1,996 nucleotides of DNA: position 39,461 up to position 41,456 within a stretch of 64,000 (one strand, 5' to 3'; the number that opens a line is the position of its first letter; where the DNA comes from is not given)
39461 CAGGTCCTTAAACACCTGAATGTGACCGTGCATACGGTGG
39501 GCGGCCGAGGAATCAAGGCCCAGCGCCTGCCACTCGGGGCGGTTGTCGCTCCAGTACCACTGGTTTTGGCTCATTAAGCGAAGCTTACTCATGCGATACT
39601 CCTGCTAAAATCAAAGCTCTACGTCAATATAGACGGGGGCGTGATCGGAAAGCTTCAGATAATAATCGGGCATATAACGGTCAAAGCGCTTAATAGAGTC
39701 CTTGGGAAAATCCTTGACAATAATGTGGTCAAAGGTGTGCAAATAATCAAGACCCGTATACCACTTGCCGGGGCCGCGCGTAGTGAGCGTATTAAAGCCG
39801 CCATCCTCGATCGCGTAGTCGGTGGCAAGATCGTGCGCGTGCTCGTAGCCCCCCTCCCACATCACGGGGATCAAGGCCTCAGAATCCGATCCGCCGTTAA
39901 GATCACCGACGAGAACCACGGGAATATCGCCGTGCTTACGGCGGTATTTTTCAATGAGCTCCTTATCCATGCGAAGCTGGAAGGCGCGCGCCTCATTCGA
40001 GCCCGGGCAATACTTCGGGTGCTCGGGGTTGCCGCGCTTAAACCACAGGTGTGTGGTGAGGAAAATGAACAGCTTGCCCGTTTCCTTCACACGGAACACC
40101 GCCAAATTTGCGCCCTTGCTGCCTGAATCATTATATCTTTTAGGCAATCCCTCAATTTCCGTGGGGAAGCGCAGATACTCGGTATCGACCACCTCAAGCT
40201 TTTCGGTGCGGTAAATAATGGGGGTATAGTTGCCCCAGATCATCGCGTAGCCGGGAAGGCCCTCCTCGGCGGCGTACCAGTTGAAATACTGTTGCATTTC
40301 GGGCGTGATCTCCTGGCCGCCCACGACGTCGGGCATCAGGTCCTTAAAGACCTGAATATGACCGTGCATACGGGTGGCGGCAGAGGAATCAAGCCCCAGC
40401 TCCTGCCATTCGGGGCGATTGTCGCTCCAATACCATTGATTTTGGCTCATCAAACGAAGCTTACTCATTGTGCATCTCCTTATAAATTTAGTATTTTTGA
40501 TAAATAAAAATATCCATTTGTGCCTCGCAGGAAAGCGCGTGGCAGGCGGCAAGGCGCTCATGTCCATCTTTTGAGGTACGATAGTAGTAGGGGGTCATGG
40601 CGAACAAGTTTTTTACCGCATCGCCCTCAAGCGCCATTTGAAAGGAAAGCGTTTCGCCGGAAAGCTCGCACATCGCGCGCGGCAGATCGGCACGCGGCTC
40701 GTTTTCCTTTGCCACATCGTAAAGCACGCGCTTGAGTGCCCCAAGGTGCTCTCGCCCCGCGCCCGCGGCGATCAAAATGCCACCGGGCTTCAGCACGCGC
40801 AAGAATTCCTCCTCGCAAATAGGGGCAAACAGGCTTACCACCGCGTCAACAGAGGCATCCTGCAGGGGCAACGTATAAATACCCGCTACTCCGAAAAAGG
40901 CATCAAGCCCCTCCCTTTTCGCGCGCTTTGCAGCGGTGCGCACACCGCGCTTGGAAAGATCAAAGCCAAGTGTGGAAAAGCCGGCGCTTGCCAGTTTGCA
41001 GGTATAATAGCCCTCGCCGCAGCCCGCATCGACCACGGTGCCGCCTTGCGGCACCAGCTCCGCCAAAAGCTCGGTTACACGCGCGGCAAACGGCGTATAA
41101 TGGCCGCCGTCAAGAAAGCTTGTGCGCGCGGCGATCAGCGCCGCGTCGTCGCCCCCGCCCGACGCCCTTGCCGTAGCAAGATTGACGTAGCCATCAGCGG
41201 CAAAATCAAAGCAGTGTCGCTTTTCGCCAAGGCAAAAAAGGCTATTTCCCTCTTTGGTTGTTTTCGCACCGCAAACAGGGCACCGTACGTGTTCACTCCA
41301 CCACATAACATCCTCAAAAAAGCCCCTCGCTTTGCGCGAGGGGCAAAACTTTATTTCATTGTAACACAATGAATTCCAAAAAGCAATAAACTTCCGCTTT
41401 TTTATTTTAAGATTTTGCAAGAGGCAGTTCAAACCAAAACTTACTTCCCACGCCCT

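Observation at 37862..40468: Tandem triplication of a cytoplasmic EEP-family enzyme, all copies apparently active, with divergence concentrated in two internal segments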

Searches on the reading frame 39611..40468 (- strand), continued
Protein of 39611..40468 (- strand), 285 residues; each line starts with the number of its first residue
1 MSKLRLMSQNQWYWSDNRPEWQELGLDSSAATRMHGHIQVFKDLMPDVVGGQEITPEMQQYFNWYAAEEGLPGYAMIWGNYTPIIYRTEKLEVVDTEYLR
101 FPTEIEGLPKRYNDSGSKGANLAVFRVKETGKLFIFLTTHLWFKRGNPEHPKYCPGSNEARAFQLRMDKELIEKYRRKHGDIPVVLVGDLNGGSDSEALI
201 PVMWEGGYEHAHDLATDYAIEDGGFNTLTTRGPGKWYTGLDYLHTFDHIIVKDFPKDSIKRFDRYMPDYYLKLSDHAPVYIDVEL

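Call 67: list_cluster_members(proteins=[window:39611-40468:-, window:38735-39592:-, window:37862-38719:-])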
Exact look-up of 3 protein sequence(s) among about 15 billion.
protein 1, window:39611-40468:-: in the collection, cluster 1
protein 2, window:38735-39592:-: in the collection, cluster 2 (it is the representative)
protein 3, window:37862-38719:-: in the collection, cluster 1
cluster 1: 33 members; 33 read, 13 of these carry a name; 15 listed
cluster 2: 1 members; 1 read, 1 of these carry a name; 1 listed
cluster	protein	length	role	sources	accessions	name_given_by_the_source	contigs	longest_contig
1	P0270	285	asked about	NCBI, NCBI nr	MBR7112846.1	MAG: hypothetical protein IKC75_08040 [Clostridia bacterium] | hypothetical protein [Clostridia bacterium]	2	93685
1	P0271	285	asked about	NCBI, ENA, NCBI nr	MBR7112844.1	MAG: hypothetical protein IKC75_08030 [Clostridia bacterium] | hypothetical protein [Clostridia bacterium]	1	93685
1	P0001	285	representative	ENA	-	-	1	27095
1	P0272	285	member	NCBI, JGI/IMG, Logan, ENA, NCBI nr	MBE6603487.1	MAG: hypothetical protein E7636_04020 [Ruminococcaceae bacterium] | hypothetical protein [Oscillospiraceae bacterium]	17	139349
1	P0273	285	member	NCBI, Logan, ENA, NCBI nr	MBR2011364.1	MAG: hypothetical protein IKA06_06440 [Clostridia bacterium] | hypothetical protein [Clostridia bacterium]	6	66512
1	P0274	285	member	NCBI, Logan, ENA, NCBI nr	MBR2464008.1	MAG: hypothetical protein IKB41_01050 [Clostridia bacterium] | hypothetical protein [Clostridia bacterium]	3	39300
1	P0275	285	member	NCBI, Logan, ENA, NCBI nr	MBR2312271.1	MAG: hypothetical protein IKA46_03170 [Clostridia bacterium] | hypothetical protein [Clostridia bacterium]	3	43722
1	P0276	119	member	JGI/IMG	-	endonuclease/exonuclease/phosphatase family metal-dependent hydrolase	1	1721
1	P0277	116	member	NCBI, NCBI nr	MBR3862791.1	MAG: hypothetical protein IKM42_03945, partial [Clostridia bacterium] | hypothetical protein [Clostridia bacterium]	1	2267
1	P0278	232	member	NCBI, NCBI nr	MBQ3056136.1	MAG: hypothetical protein IJC95_01440, partial [Clostridia bacterium] | hypothetical protein [Clostridia bacterium]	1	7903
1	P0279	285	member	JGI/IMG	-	endonuclease/exonuclease/phosphatase family metal-dependent hydrolase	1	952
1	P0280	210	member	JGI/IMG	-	endonuclease/exonuclease/phosphatase family metal-dependent hydrolase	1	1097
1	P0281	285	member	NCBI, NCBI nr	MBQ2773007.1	MAG: hypothetical protein IJF45_01520 [Clostridia bacterium] | hypothetical protein [Clostridia bacterium]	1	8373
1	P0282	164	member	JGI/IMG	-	endonuclease/exonuclease/phosphatase family metal-dependent hydrolase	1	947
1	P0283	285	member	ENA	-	-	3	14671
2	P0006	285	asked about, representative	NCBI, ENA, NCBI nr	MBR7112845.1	MAG: hypothetical protein IKC75_08035 [Clostridia bacterium] | hypothetical protein [Clostridia bacterium]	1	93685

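Call 68: find_encoding_contigs(protein=P0283, flank=5000, max_places=4)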
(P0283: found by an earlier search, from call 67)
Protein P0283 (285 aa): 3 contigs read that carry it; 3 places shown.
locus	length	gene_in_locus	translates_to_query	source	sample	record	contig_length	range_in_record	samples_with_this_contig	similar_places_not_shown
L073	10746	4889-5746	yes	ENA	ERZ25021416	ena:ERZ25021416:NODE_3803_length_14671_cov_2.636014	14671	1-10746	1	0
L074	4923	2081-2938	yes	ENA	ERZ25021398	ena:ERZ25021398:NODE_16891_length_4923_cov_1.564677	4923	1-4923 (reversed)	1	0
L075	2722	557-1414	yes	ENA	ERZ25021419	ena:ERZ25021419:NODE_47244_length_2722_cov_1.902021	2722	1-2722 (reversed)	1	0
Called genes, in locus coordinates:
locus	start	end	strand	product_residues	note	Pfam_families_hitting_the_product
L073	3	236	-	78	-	?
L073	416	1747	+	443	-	PF00089:Trypsin, PF13365:Trypsin_2, PF13180:PDZ_2, PF17820:PDZ_6 (faint)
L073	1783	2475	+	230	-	PF00072:Response_reg, PF00486:Trans_reg_C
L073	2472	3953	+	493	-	PF00512:HisKA, PF02518:HATPase_c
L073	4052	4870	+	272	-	PF21302:Zn_ribbon_RlmA, PF13489:Methyltransf_23 (weak), PF13847:Methyltransf_31, PF08241:Methyltransf_11, PF08242:Methyltransf_12 (weak), PF13649:Methyltransf_25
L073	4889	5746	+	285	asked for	-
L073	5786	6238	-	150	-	PF12670:DUF3792 (weak)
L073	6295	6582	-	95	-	PF02699:YajC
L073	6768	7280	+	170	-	PF01782:RimM, PF05239:PRC (weak), PF24986:PRC_RimM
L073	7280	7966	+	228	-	PF01746:tRNA_m1G_MT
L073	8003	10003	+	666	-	-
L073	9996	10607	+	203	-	-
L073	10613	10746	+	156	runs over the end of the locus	-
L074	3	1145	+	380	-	?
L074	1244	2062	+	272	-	PF21302:Zn_ribbon_RlmA, PF13489:Methyltransf_23 (weak), PF13847:Methyltransf_31, PF08241:Methyltransf_11, PF08242:Methyltransf_12 (weak), PF13649:Methyltransf_25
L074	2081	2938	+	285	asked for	-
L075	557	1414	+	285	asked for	-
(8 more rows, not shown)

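Call 69: find_encoding_contigs(protein=P0281, flank=5000, max_places=4)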
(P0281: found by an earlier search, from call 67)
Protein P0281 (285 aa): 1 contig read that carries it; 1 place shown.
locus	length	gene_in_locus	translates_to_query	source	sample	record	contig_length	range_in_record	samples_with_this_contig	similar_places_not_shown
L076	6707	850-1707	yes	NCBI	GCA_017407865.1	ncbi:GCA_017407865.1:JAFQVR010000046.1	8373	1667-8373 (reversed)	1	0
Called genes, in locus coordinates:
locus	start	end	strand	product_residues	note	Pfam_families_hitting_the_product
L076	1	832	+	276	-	PF08242:Methyltransf_12 (faint), PF21302:Zn_ribbon_RlmA (weak), PF13489:Methyltransf_23 (weak), PF13649:Methyltransf_25, PF13847:Methyltransf_31, PF08241:Methyltransf_11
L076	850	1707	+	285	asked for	-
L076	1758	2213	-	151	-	-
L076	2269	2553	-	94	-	PF02699:YajC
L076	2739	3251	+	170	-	PF01782:RimM, PF05239:PRC, PF24986:PRC_RimM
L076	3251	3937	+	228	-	PF01746:tRNA_m1G_MT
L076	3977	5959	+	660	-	PF04932:Wzy_C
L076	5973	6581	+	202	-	-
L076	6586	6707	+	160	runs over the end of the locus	-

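Call 76: fold_search(model_id=the predicted structure, library=viral)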
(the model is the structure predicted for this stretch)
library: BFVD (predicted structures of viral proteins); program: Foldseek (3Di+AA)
matches with E <= 10: 1231; with E <= 0.001: 71
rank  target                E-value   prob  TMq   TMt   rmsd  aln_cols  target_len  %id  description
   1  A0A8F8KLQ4            6.3e-13  1.00  0.63  0.58   6.1       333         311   14  Putative endonuclease/exonuclease/phosphatase [Clandestinovirus]
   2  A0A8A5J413            9.1e-13  1.00  0.63  0.61   5.7       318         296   18  (no name in the UniProt tables at hand)
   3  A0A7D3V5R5            1.3e-12  1.00  0.62  0.64   5.3       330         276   13  Endonuclease/exonuclease/phosphatase [Fadolivirus FV1/VV64]
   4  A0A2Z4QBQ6            1.5e-12  1.00  0.57  0.69   5.9       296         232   13  Endonuclease/exonuclease/phosphatase domain-containing protein [Streptomyces phage Yosif]
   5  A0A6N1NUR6            2.1e-12  1.00  0.64  0.67   5.4       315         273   17  Putative endonuclease/exonuclease/phosphatase [Tupanvirus soda lake]
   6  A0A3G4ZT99            2.3e-12  1.00  0.57  0.68   5.7       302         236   16  Endonuclease/exonuclease/phosphatase domain-containing protein [Edafosvirus sp.]
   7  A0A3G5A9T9            2.9e-12  1.00  0.57  0.61   5.9       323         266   17  Endonuclease/exonuclease/phosphatase family protein [Hyperionvirus sp.]
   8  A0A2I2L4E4            3.3e-12  1.00  0.66  0.49   5.5       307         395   13  Endonuclease [Orpheovirus IHUMI-LCC2]
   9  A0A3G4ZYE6            5.0e-12  1.00  0.65  0.72   4.8       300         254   17  Endonuclease/exonuclease/phosphatase family protein [Edafosvirus sp.]
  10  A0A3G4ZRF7            5.0e-12  1.00  0.65  0.65   5.4       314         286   13  Endonuclease/exonuclease/phosphatase domain-containing protein [Dasosvirus sp.]
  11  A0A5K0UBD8            9.9e-12  1.00  0.62  0.47   7.9       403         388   12  Endonuclease/exonuclease/phosphatase domain-containing protein [Yasminevirus sp. GU-2018]
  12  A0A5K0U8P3            2.8e-11  1.00  0.64  0.59   5.4       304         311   14  Endonuclease/exonuclease/phosphatase family protein [Yasminevirus sp. GU-2018]
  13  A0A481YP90            3.4e-11  1.00  0.61  0.72   5.3       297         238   18  Endonuclease/exonuclease/phosphatase family protein [Pithovirus LCDPAC01]
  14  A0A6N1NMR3            4.8e-11  1.00  0.56  0.42   7.8       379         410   14  Inositol polyphosphate-related phosphatase domain-containing protein [Tupanvirus deep ocean]
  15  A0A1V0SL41            5.1e-11  1.00  0.52  0.26   6.3       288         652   16  Endonuclease/exonuclease/phosphatase family protein [Klosneuvirus KNV1]
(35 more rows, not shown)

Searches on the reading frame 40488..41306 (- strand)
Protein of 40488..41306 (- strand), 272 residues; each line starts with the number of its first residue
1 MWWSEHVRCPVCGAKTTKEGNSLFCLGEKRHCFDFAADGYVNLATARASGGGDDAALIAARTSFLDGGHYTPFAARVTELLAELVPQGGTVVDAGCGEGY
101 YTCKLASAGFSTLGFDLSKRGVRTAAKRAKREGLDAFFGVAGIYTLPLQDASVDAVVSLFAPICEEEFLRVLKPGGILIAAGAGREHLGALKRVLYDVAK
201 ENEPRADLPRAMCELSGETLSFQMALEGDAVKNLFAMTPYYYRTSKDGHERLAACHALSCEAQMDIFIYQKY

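Call 41: search_protein_families(library=padloc, proteins=[window:40488-41306:-], max_evalue=0.1)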
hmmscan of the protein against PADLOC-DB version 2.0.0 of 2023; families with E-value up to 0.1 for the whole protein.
window:40488-41306:- (272 aa): 2 families
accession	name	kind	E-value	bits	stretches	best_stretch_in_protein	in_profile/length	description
PDLC04134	mad2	-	6.9e-15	52.8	1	67-194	271-408/492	mads_2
PDLC03309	MTase_II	-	0.067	10.1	1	68-130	281-344/353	Type II methyltransferase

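Call 66: search_protein_families(library=ncbifam, proteins=[window:40488-41306:-], max_evalue=0.001)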
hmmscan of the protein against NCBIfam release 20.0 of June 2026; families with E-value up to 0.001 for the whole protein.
window:40488-41306:- (272 aa): 24 families
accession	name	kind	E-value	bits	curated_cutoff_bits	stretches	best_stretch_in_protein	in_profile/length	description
NF008300.0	PRK11088.1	equivalog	9.3e-58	195.9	303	1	8-271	4-270/272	23S rRNA (guanine(745)-N(1))-methyltransferase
NF000488.1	chrB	exception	1.4e-28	100.1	620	1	7-243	9-248/280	23S rRNA (guanine(748)-N(1))-methyltransferase ChrB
NF000476.1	myrA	exception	1.5e-28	100.2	625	1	5-246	7-267/295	23S rRNA (guanine(748)-N(1))-methyltransferase MyrA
NF000133.1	Erm32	exception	1.8e-25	90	550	1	6-250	8-255/280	23S rRNA (guanine(748)-N(1))-methyltransferase Erm(32)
NF045667.1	MTase_DVU1556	equivalog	1.3e-10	41.1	155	1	85-180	20-119/213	DVU_1556 family methyltransferase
NF043040.1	corrin_prot_MT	hypoth_equivalog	8.2e-09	35.2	180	1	76-183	29-150/216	corrinoid protein-associated methyltransferase CpaM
TIGR02021.1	BchM-ChlM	equivalog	9.7e-09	35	158.9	1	77-142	44-111/218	magnesium protoporphyrin IX methyltransferase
NF045823.1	PthPhpthDimycoMt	equivalog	8e-07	28.5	300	1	95-181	78-167/256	phthiotriol/phenolphthiotriol dimycocerosates methyltransferase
TIGR02072.1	BioC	equivalog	2.9e-06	27.3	184.95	1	81-195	27-147/244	malonyl-ACP O-methyltransferase BioC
NF041537.1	ArsM_AhpD_UU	exception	5e-06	25.5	510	1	85-181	74-181/345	arsenite methyltransferase/AhpD domain selenoprotein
NF007610.0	PRK10258.1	equivalog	7.2e-06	25.5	342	1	79-198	32-156/251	malonyl-ACP O-methyltransferase BioC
TIGR01934.1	MenG_MenH_UbiE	subfamily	7.5e-06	25.4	158.35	1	87-179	39-140/223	ubiquinone/menaquinone biosynthesis methyltransferase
NF008264.0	PRK11036.1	equivalog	1.8e-05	24.3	366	1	77-135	34-92/261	tRNA uridine 5-oxyacetic acid(34) methyltransferase CmoM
NF008823.0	PRK11873.1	subfamily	1.9e-05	24.3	263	1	86-178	76-179/272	arsenite methyltransferase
NF047649.1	MTase_UXPK_star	exception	2.9e-05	23.2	460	1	85-181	76-182/283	methyltransferase/UXPK-star double selenoprotein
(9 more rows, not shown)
